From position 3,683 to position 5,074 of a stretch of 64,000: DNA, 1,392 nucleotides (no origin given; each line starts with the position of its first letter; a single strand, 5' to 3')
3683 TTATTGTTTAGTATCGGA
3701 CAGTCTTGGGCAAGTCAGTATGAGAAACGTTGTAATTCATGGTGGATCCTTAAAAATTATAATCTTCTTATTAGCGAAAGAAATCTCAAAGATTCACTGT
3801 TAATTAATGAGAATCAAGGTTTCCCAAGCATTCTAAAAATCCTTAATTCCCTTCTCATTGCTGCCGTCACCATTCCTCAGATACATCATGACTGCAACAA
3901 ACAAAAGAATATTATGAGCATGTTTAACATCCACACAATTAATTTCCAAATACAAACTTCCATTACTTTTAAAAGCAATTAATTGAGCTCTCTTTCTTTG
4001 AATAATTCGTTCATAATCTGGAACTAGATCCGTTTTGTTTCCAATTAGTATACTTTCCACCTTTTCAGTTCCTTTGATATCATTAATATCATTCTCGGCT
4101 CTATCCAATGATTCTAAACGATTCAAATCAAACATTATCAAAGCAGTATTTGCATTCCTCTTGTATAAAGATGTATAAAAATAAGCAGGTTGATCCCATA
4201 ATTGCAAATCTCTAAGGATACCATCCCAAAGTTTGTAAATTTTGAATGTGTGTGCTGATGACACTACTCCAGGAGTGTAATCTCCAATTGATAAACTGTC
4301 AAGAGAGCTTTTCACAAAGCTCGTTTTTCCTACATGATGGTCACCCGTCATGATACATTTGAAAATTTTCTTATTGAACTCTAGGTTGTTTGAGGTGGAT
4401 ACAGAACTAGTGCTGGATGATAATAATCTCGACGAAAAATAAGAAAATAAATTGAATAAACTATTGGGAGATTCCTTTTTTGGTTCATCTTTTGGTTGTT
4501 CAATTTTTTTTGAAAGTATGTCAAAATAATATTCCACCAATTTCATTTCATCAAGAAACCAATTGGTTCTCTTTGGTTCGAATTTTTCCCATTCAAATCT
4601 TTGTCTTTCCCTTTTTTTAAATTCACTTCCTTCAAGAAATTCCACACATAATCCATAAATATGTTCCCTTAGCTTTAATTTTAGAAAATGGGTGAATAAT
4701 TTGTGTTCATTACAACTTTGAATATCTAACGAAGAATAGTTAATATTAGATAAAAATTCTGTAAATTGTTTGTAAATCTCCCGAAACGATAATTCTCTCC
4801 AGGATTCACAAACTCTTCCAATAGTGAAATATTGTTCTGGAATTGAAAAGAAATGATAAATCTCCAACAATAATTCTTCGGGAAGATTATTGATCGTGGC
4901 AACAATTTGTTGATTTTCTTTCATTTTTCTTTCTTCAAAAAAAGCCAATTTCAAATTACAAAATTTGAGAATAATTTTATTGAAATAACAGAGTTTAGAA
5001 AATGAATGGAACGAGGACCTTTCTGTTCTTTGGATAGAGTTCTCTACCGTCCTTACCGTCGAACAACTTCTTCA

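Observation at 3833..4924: F-box fused to a degenerate Rab-like GTPase domain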

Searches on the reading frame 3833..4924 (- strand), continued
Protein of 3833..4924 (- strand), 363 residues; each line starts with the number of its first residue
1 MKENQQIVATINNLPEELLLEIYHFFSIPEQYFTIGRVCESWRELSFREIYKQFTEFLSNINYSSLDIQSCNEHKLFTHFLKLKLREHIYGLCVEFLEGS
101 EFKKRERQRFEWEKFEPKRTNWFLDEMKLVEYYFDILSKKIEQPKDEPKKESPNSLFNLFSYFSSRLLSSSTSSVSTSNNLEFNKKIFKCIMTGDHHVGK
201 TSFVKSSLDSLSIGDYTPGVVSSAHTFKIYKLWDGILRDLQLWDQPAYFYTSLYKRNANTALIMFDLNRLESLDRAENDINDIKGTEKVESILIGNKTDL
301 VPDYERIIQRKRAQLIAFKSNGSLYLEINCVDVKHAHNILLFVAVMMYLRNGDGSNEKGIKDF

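Call 64: search_protein_families(library=pfam, proteins=[P0004, P0006, P0012, P0019, P0037, P0046, P0047, P0058, P0068, P0076], max_evalue=0.01)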
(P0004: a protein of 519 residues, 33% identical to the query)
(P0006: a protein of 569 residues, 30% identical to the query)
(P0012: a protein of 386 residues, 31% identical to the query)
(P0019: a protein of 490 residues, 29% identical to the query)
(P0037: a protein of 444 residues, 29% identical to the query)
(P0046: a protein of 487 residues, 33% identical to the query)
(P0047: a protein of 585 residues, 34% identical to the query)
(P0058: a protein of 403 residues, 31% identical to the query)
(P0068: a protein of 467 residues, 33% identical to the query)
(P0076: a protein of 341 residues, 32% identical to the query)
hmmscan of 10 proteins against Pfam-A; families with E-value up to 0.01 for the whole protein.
P0004 (519 aa): 34 families (the best 25 are shown)
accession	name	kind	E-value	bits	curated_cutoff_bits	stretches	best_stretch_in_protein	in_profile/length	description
PF00071.28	Ras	-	1.3e-139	460.9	21.6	4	149-308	1-160/162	Ras family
PF08477.19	Roc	-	2.3e-67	225.1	27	3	149-263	1-119/119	Ras of Complex, Roc, domain of DAPkinase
PF00025.27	Arf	-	1.6e-27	96.5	22.3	3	148-268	15-131/174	ADP-ribosylation factor family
PF03193.22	RsgA_GTPase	-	8.2e-16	58.8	30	0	332-366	95-128/174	RsgA GTPase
PF01926.29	MMR_HSR1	-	8.4e-10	39.2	21.9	1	150-261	2-113/113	50S ribosome-binding GTPase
PF02421.24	FeoB_N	-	7.3e-09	35.8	27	0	149-302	2-154/156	Ferrous iron transport protein B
PF00009.33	GTP_EFTU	-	8.6e-09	35.7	26.5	1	184-310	57-188/188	Elongation factor Tu GTP binding domain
PF13191.12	AAA_16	-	1.3e-07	32.7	32.6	0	347-395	27-68/167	AAA ATPase domain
PF04670.18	Gtr1_RagA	-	1.3e-07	31.7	22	1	149-268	1-127/232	Gtr1/RagA G protein conserved region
PF03029.23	ATP_bind_1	-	2.2e-06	28.1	27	0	185-298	75-201/240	Conserved hypothetical ATP binding protein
PF13401.12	AAA_22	-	3.4e-06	27.9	27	0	347-378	8-33/130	AAA domain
PF13555.12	AAA_29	-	5.9e-06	26.4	27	0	347-361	25-39/61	P-loop containing region of AAA domain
PF07728.20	AAA_5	-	9.7e-06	26.1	22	0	347-368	2-23/139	AAA domain (dynein-related subfamily)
PF09439.16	SRPRB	-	1.2e-05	25.2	25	1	150-265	6-122/178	Signal recognition particle receptor beta subunit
PF00005.33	ABC_tran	-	2.6e-05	25.3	25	0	150-197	14-62/137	ABC transporter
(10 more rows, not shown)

P0006 (569 aa): 27 families (the best 25 are shown)
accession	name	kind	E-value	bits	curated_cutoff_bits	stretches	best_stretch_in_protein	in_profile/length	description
PF00071.28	Ras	-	4.6e-157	517.7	21.6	3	12-171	1-160/162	Ras family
PF08477.19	Roc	-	6.4e-100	330.1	27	3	423-537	1-119/119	Ras of Complex, Roc, domain of DAPkinase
PF00025.27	Arf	-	8.2e-49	165.9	22.3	3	10-170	14-173/174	ADP-ribosylation factor family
PF01926.29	MMR_HSR1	-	1.5e-24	86.7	21.9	3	424-535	2-113/113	50S ribosome-binding GTPase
PF04670.18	Gtr1_RagA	-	8.1e-21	74.9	22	3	218-337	1-125/232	Gtr1/RagA G protein conserved region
PF00009.33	GTP_EFTU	-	7.4e-16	58.7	26.5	1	455-544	54-139/188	Elongation factor Tu GTP binding domain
PF03193.22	RsgA_GTPase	-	1.5e-13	51.4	30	0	219-239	109-129/174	RsgA GTPase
PF09439.16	SRPRB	-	1.7e-11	44.3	25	1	10-132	3-126/178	Signal recognition particle receptor beta subunit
PF03029.23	ATP_bind_1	-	1.2e-07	32.3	27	0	447-545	63-172/240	Conserved hypothetical ATP binding protein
PF13191.12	AAA_16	-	1.3e-06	29.4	32.6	0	219-329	27-104/167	AAA ATPase domain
PF05621.17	TniB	-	4.8e-06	26.6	22.4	0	423-448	37-62/189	Bacterial TniB protein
PF13479.12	AAA_24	-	9.9e-06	26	27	0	217-266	3-45/195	AAA domain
PF13555.12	AAA_29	-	2.7e-05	24.3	27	0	12-27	24-39/61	P-loop containing region of AAA domain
PF00493.29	MCM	-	3.4e-05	23.5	23.3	0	410-442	45-78/224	MCM P-loop domain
PF13401.12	AAA_22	-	5.6e-05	23.9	27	0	12-36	7-31/130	AAA domain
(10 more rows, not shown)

P0012 (386 aa): 11 families
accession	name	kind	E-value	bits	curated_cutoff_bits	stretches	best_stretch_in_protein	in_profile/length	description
PF00071.28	Ras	-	4.4e-79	264.1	21.6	2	196-353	1-156/162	Ras family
PF08477.19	Roc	-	4.8e-47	159.5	27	2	196-311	1-119/119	Ras of Complex, Roc, domain of DAPkinase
PF00025.27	Arf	-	5.8e-26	91.5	22.3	2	194-350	14-167/174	ADP-ribosylation factor family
PF00009.33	GTP_EFTU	-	1.4e-11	44.8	26.5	2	197-351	6-180/188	Elongation factor Tu GTP binding domain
PF04670.18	Gtr1_RagA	-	5.9e-11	42.7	22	1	196-319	1-130/232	Gtr1/RagA G protein conserved region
PF01926.29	MMR_HSR1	-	4e-09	37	21.9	1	198-308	3-112/113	50S ribosome-binding GTPase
PF03193.22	RsgA_GTPase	-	1.3e-06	28.8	30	0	288-350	44-101/174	RsgA GTPase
PF16897.10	MMR_HSR1_Xtn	-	8.9e-05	22.9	35.2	0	288-350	44-97/106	C-terminal region of MMR_HSR1 domain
PF00503.26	G-alpha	-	0.00035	20.2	48.8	0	224-330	168-279/333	G-protein alpha subunit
PF19275.4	HflX_C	-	0.00055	20.4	26.4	0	142-171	10-40/102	HflX C-terminal domain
PF01937.24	ARMT1-like_dom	-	0.0093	15.6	25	0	97-139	98-137/311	Damage-control phosphatase ARMT1-like domain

P0019 (490 aa): 24 families
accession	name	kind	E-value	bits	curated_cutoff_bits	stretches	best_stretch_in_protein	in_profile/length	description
PF00071.28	Ras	-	1.9e-86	288.1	21.6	2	277-439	1-160/162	Ras family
PF08477.19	Roc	-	5.1e-57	191.7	27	2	277-394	1-119/119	Ras of Complex, Roc, domain of DAPkinase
PF00025.27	Arf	-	8.8e-20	71.3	22.3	2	276-430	15-165/174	ADP-ribosylation factor family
PF01926.29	MMR_HSR1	-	6.3e-07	29.9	21.9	0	22-105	1-85/113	50S ribosome-binding GTPase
PF07728.20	AAA_5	-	7.7e-07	29.6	22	0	279-385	3-102/139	AAA domain (dynein-related subfamily)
PF13401.12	AAA_22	-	6.2e-06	27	27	0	23-54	8-33/130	AAA domain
PF03193.22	RsgA_GTPase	-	9.7e-06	25.9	30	0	381-430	51-99/174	RsgA GTPase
PF20720.3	nSTAND3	-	1.4e-05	25.3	27.2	0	23-63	20-56/155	Novel STAND NTPase 3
PF03029.23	ATP_bind_1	-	1.8e-05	25.1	27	1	306-410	69-183/240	Conserved hypothetical ATP binding protein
PF05729.18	NACHT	-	3.6e-05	24.1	26.7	0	23-43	3-23/167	NACHT domain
PF13191.12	AAA_16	-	5.3e-05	24.2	32.6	0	23-43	27-47/167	AAA ATPase domain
PF13479.12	AAA_24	-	9.3e-05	22.8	27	0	21-40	3-22/195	AAA domain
PF13481.12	AAA_25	-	0.00014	21.9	27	0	10-42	23-55/195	AAA domain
PF06745.19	ATPase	-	0.00019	21.3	26.6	0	23-69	22-68/231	KaiC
PF00009.33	GTP_EFTU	-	0.00043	20.3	26.5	0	308-432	54-179/188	Elongation factor Tu GTP binding domain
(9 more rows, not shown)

P0037 (444 aa): 29 families (the best 25 are shown)
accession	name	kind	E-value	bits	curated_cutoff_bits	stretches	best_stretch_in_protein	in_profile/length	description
PF00071.28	Ras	-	1.4e-90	301.5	21.6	2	253-412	1-160/162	Ras family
PF08477.19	Roc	-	9e-46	155.4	27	2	253-367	1-119/119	Ras of Complex, Roc, domain of DAPkinase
PF00025.27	Arf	-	1.1e-22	80.8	22.3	2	252-408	15-170/174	ADP-ribosylation factor family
PF03193.22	RsgA_GTPase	-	7.2e-11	42.6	30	1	354-419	51-115/174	RsgA GTPase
PF04670.18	Gtr1_RagA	-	2.8e-10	40.4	22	1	253-368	1-123/232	Gtr1/RagA G protein conserved region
PF01926.29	MMR_HSR1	-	2.1e-08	34.7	21.9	1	253-350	1-100/113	50S ribosome-binding GTPase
PF00009.33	GTP_EFTU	-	1.8e-07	31.4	26.5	1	288-410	57-184/188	Elongation factor Tu GTP binding domain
PF13191.12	AAA_16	-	5.7e-07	30.6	32.6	1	254-278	27-51/167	AAA ATPase domain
PF13555.12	AAA_29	-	6.7e-07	29.4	27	0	238-268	11-39/61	P-loop containing region of AAA domain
PF13401.12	AAA_22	-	2.2e-06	28.5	27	0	11-32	8-29/130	AAA domain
PF12775.13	AAA_7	-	3e-06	27.3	25.8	0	253-283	35-65/181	P-loop containing dynein motor region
PF02421.24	FeoB_N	-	7.9e-06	25.9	27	0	253-407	2-155/156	Ferrous iron transport protein B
PF13479.12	AAA_24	-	4.9e-05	23.7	27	0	8-34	2-28/195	AAA domain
PF25199.1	nSTAND_NTPase5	-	4.9e-05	23.6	34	0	254-278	44-69/145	Novel STAND NTPase 5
PF05729.18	NACHT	-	6.8e-05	23.2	26.7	0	254-278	3-27/167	NACHT domain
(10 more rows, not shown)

P0046 (487 aa): 4 families
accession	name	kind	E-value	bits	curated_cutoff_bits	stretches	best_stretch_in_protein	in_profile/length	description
PF00071.28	Ras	-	1.3e-55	187.8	21.6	1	273-432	1-159/162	Ras family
PF08477.19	Roc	-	5.5e-30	104.5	27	1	273-388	1-119/119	Ras of Complex, Roc, domain of DAPkinase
PF00025.27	Arf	-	6e-12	45.8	22.3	1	260-429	3-170/174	ADP-ribosylation factor family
PF00009.33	GTP_EFTU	-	6.3e-07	29.6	26.5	1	309-432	58-185/188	Elongation factor Tu GTP binding domain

P0047 (585 aa): 9 families
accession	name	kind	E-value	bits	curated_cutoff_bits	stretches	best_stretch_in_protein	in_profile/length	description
PF00071.28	Ras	-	8.4e-41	139.7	21.6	1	188-346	1-156/162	Ras family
PF02518.31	HATPase_c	-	3.1e-26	92.4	26.4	1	476-584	2-109/111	Histidine kinase-, DNA gyrase B-, and HSP90-like ATPase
PF08477.19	Roc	-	1.3e-24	87.1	27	1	188-305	1-119/119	Ras of Complex, Roc, domain of DAPkinase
PF00512.31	HisKA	-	2.5e-18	66.3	26.9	1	362-429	2-66/66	His Kinase A (phospho-acceptor) domain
PF00025.27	Arf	-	1e-13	51.6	22.3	1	178-342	6-166/174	ADP-ribosylation factor family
PF08539.16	HbrB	-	0.001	19.5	22.7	1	441-503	4-66/166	HbrB-like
PF01926.29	MMR_HSR1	-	0.0023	18.5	21.9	1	190-303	3-113/113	50S ribosome-binding GTPase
PF03029.23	ATP_bind_1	-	0.0044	17.3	27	0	192-215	2-25/240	Conserved hypothetical ATP binding protein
PF00009.33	GTP_EFTU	-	0.007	16.4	26.5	0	221-345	55-181/188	Elongation factor Tu GTP binding domain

P0058 (403 aa): 24 families
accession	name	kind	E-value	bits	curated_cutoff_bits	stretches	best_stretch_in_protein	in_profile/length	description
PF00071.28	Ras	-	1.9e-65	219.8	21.6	2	207-366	1-160/162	Ras family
PF08477.19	Roc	-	1.3e-40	138.8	27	2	207-321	1-119/119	Ras of Complex, Roc, domain of DAPkinase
PF00025.27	Arf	-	1.3e-20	74.1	22.3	2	206-334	15-137/174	ADP-ribosylation factor family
PF01926.29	MMR_HSR1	-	2e-14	54.1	21.9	1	207-313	1-109/113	50S ribosome-binding GTPase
PF00009.33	GTP_EFTU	-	6e-09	36.2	26.5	1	238-362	53-182/188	Elongation factor Tu GTP binding domain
PF04670.18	Gtr1_RagA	-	8.9e-09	35.5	22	1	207-328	1-129/232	Gtr1/RagA G protein conserved region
PF03193.22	RsgA_GTPase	-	1.5e-06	28.6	30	0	4-31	103-130/174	RsgA GTPase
PF13401.12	AAA_22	-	3.3e-06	27.9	27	0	10-43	8-33/130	AAA domain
PF09439.16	SRPRB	-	3.4e-05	23.7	25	1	207-323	5-122/178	Signal recognition particle receptor beta subunit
PF13173.12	AAA_14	-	3.6e-05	24.2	27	0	208-317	5-97/129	AAA domain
PF13479.12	AAA_24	-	9.5e-05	22.8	27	0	9-28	4-23/195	AAA domain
PF00735.24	Septin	-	0.00011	22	26.2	0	205-264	4-72/280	Septin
PF01637.24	ATPase_2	-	0.00019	21.7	33.2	0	9-35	22-48/225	ATPase domain predominantly from Archaea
PF13191.12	AAA_16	-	0.001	20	32.6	0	10-32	27-49/167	AAA ATPase domain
PF00006.31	ATP-synt_ab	-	0.001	19.2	29.5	0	9-35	16-41/213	ATP synthase alpha/beta family, nucleotide-binding domain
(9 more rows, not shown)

P0068 (467 aa): 12 families
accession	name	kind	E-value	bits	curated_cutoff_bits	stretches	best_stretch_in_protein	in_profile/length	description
PF00071.28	Ras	-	2.3e-47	161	21.6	2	247-399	2-157/162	Ras family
PF08477.19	Roc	-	1.5e-27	96.6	27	2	248-357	3-119/119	Ras of Complex, Roc, domain of DAPkinase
PF00025.27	Arf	-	3.6e-15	56.3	22.3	1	238-398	8-170/174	ADP-ribosylation factor family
PF01926.29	MMR_HSR1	-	1.2e-11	45.1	21.9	1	247-343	2-102/113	50S ribosome-binding GTPase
PF00009.33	GTP_EFTU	-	9.8e-09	35.5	26.5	1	268-399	50-183/188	Elongation factor Tu GTP binding domain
PF03193.22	RsgA_GTPase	-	1.3e-07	32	30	1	243-299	105-166/174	RsgA GTPase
PF13479.12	AAA_24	-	0.00063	20.1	27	0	244-282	2-34/195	AAA domain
PF00005.33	ABC_tran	-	0.00093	20.2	25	0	247-290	14-60/137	ABC transporter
PF05783.17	DLIC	-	0.0014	18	19.7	1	246-342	27-129/471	Dynein light intermediate chain (DLIC)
PF00493.29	MCM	-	0.003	17.1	23.3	0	236-295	49-110/224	MCM P-loop domain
PF13555.12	AAA_29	-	0.007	16.5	27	0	21-36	25-40/61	P-loop containing region of AAA domain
PF05621.17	TniB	-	0.0099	15.8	22.4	0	242-269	33-60/189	Bacterial TniB protein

P0076 (341 aa): 6 families
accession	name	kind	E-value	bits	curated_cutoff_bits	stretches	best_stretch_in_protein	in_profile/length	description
PF00071.28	Ras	-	1.4e-52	178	21.6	1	154-313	1-157/162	Ras family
PF08477.19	Roc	-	9.6e-32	110.2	27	1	154-268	1-119/119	Ras of Complex, Roc, domain of DAPkinase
PF00025.27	Arf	-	8.3e-16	58.4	22.3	1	150-310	12-168/174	ADP-ribosylation factor family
PF01926.29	MMR_HSR1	-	9.8e-08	32.5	21.9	1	154-253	1-102/113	50S ribosome-binding GTPase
PF00009.33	GTP_EFTU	-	1.2e-05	25.4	26.5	1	189-313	57-183/188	Elongation factor Tu GTP binding domain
PF03193.22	RsgA_GTPase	-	0.00016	22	30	1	155-174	109-128/174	RsgA GTPase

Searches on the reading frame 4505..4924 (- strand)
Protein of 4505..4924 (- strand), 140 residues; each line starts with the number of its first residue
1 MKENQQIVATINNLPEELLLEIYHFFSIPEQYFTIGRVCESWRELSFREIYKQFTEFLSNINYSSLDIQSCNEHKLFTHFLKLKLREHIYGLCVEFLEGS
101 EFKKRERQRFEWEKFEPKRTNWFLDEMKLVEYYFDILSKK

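Call 49: search_solved_structures(query=A3, max_evalue=1, show_alignments=2)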
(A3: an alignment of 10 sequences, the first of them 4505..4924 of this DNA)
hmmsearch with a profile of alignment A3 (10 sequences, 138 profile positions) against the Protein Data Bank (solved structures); distinct sequences matched with E-value up to 1: 28.
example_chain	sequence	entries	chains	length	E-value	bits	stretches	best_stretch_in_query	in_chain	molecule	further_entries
9xzj_F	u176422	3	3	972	7e-07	32.5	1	10-62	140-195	F-box DNA helicase 1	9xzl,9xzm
6w66_B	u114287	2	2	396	3.6e-05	27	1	9-49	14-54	F-box/LRR-repeat protein 17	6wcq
8uah_B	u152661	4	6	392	4.3e-05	26.7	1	10-49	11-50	F-box/LRR-repeat protein 17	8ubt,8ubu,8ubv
7pmk_L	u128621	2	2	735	0.0002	24.6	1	6-88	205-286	Protein DIA2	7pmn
3wso_A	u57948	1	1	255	0.00031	24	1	11-53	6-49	F-box only protein 44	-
8zuh_A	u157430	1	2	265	0.00044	23.5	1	11-53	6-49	F-box only protein 6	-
9o04_C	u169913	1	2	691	0.00087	22.5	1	9-63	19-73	F-box only protein 42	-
5ibk_B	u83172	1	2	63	0.0015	21.7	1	6-47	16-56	F-box/WD repeat-containing protein 7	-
1fs1_A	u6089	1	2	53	0.013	18.7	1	12-52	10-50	CYCLIN A/CDK2-ASSOCIATED P19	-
1ldk_E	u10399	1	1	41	0.022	18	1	13-46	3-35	SKP2-like protein type gamma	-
7t1y_B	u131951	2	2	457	0.027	17.7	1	6-50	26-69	F-box/WD repeat-containing protein 7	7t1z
5v4b_B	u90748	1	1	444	0.028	17.6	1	6-50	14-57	F-box/WD repeat-containing protein 7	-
2ovp_B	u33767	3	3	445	0.028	17.6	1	6-50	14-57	F-box/WD repeat protein 7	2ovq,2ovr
1fs2_A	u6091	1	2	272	0.034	17.4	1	13-59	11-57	SKP2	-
1fqv_A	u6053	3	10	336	0.077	16.2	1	13-61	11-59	SKP2 | S-phase kinase-associated protein 2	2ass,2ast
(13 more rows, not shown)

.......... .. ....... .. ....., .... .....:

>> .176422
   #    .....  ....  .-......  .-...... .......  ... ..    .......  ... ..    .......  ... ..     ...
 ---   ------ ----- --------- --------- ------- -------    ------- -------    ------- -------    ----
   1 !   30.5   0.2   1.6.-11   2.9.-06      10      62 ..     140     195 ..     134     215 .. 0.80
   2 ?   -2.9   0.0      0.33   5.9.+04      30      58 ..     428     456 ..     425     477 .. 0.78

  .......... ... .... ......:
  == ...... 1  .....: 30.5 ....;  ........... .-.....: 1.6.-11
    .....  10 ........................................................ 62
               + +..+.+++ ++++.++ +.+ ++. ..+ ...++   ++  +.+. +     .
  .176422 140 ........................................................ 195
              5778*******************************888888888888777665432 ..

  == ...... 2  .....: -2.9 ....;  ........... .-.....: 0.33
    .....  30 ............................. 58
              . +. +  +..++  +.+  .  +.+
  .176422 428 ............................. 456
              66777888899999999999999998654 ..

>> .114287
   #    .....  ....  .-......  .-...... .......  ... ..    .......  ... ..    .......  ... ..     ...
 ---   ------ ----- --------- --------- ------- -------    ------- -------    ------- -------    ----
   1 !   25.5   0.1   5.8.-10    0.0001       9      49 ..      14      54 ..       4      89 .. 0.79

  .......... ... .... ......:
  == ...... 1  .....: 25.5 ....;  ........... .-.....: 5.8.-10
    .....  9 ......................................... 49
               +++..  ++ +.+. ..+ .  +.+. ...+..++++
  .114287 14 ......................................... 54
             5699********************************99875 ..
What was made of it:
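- On F-box domain proteins (Pfam PF00646 / PF12937): The family profile hits solved F-boxes: FBH1 7e-7 and FBXL17 3.6e-5 (call 49).
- Checked: A profile of the family's N-terminus hits the F-boxes of solved SCF subunits: FBH1 7e-7, FBXL17 3.6e-5, Dia2, FBXO44/6/42, FBXW7 and Skp2 (call 49).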

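Call 54: predict_structure(alignment_id=A3)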
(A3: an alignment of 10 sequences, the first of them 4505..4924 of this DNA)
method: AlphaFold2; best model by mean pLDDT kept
length: 140 residues; sequences in the alignment: 10
mean_pLDDT: 70.4   pTM: 0.64
mean pLDDT of the five models: 70.4, 63.0, 57.6, 53.4, 51.2
residues with pLDDT >= 90: 0; 70-90: 75; 50-70: 57; < 50: 8
segments of 3 or more residues with pLDDT < 50: 1-8
pLDDT, mean of each block of 10 residues (from residue 1): 44 64 71 65 74 80 67 72 84 76 57 74 85 73
secondary structure, 60 per line:
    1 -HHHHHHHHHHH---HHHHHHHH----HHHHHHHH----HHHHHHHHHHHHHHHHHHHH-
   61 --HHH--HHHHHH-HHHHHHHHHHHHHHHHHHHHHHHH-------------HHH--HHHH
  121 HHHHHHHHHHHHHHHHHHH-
elements in order: H2-12 H16-23 H28-35 H40-59 H68-73 H75-98 H117-139

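Call 56: fold_search(model_id=the predicted structure, library=pdb)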
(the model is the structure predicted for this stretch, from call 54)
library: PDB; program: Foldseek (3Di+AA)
matches with E <= 10: 26; with E <= 0.001: 0
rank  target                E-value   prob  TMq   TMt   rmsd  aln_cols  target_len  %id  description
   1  6pe4_H                2.1e+00  0.05  0.19  0.18  16.2       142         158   10  Yeast Vo motor in complex with 1 VopQ molecule (released 2020-05-20)
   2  8dt0_A                3.2e+00  0.06  0.21  0.21  18.5       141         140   12  Scaffolding protein functional sites using deep learning (released 2022-08-10)
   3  8dt0_B                3.5e+00  0.05  0.20  0.20  17.4       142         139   14  Scaffolding protein functional sites using deep learning (released 2022-08-10)
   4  5imu                  3.7e+00  0.18  0.29  0.20   9.5        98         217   11  A fragment of conserved hypothetical protein Rv3899c (residues 184-410) from Mycobacterium tuberculosis (released 2017-03-08)
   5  7vw1_A                4.3e+00  0.08  0.21  0.31  12.7        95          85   13  Structure of a dimeric periplasmic protein bound with cuprous ions (released 2022-01-26)
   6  1qv9_A                5.1e+00  0.07  0.19  0.10  13.1        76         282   12  Coenzyme F420-dependent methylenetetrahydromethanopterin dehydrogenase (Mtd) from Methanopyrus kandleri: A methanogeni (released 2003-11-11)
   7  9je5_A                5.9e+00  0.06  0.28  0.10  16.3       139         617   11  Cryo-EM structure of human TRPV3 in complex with citronellal determined in MSP2N2 nanodisc (released 2025-03-26)
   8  8i7o_B8               5.9e+00  0.06  0.28  0.23  31.4       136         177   13  In situ structure of axonemal doublet microtubules in mouse sperm with 16-nm repeat (released 2023-10-11)
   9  7xge_G                5.9e+00  0.04  0.24  0.21  17.5       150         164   11  Crystal structure of MCL-1 in complex with computationally designed inhibitor protein (released 2022-07-20)
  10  4zws_E                6.6e+00  0.03  0.16  0.22  14.0       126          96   13  Crystal Structure of the Bacteriophage T4 recombination mediator protein UvsY, Lattice Type III (released 2016-03-02)
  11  7uw9_g                6.9e+00  0.02  0.18  0.17  16.9       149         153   11  Citrus V-ATPase State 1, H in contact with subunit a (released 2022-07-06)
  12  5x11_A                7.3e+00  0.08  0.26  0.21   9.4        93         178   18  Crystal structure of Bacillus subtilis PadR in complex with operator DNA (released 2017-11-22)
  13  8gji_A                7.3e+00  0.05  0.27  0.24  15.6       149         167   16  De novo design of high-affinity protein binders to bioactive helical peptides (released 2024-01-10)
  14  3mxl_B                7.3e+00  0.05  0.20  0.09  14.4        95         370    8  Crystal structure of nitrososynthase from Micromonospora carbonacea var. africana (released 2011-02-09)
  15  2bl2_A                7.3e+00  0.02  0.17  0.16  17.5       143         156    8  The membrane rotor of the V-type ATPase from Enterococcus hirae (released 2005-04-05)
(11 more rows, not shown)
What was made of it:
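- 4511..4747 (-): Family-specific helical linker module (aa 60-138), with no known fold or Pfam match. Foldseek against the PDB found nothing significant (call 56).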
